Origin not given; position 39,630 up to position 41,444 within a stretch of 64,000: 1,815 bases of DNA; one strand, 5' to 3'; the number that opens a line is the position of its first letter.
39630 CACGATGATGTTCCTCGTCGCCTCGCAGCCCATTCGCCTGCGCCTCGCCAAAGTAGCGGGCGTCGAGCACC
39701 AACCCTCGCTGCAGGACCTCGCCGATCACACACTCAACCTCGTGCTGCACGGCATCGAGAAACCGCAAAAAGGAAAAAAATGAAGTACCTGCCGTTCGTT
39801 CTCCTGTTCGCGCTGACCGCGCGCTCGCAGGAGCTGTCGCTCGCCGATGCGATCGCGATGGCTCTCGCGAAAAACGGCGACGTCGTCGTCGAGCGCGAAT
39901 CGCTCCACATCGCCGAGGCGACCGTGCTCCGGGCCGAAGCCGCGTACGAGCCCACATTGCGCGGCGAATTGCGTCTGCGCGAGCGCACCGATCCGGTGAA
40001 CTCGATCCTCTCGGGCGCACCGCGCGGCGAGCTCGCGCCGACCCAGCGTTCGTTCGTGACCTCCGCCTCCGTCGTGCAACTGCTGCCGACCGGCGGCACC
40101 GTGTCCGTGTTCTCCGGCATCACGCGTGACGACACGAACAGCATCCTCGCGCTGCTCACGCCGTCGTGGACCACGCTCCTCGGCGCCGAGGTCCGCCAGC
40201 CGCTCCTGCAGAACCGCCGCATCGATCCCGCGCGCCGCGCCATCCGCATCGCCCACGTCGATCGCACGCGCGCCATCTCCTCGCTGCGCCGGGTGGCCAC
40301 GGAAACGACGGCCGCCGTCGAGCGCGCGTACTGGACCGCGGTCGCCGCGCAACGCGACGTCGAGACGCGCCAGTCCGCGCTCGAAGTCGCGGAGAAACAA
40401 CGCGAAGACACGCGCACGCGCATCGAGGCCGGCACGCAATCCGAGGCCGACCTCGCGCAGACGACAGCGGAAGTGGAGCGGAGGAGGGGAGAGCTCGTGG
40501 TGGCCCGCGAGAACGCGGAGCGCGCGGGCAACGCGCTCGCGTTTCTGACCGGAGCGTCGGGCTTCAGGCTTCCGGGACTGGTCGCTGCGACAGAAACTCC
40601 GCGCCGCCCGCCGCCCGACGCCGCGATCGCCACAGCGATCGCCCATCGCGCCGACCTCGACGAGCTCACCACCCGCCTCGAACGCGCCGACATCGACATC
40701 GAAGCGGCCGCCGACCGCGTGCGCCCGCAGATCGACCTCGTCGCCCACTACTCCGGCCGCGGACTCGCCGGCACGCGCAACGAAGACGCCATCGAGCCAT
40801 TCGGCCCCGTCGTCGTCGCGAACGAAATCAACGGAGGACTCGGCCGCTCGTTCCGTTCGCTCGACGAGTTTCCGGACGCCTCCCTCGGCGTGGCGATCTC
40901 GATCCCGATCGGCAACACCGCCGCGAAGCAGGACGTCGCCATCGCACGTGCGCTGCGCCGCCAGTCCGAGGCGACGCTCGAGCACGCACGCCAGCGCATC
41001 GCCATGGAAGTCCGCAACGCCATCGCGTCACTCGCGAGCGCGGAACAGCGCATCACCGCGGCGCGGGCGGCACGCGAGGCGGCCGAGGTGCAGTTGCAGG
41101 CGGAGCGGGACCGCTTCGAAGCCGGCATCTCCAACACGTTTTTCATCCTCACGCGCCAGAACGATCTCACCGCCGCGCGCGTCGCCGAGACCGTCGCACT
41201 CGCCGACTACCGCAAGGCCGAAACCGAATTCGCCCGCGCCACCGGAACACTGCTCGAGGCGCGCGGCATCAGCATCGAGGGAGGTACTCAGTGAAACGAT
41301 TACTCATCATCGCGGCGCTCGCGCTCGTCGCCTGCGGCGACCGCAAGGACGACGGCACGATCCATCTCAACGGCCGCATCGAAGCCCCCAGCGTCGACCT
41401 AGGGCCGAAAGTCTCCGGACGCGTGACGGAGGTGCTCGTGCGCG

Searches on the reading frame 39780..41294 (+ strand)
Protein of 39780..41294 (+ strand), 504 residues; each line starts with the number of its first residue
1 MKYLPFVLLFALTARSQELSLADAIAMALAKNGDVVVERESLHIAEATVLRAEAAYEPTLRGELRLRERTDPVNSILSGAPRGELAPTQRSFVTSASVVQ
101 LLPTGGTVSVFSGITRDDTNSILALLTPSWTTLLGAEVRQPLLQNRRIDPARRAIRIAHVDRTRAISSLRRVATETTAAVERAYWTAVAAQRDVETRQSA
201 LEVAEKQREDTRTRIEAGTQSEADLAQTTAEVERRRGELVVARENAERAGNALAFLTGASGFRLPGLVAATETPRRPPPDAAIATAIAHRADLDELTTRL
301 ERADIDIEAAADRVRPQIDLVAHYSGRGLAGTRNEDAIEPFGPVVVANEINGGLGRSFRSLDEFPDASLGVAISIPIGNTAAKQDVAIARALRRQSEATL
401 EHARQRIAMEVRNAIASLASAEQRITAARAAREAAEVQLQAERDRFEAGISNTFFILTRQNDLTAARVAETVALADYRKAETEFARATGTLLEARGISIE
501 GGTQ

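Call 73: search_protein_families(library=pfam, proteins=[window:39780-41294:+], max_evalue=0.001)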
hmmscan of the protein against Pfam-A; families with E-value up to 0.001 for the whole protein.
window:39780-41294:+ (504 aa): 1 family
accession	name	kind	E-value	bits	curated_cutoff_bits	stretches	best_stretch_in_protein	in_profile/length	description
PF02321.23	OEP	-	3e-38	132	22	2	280-489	2-187/187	Outer membrane efflux protein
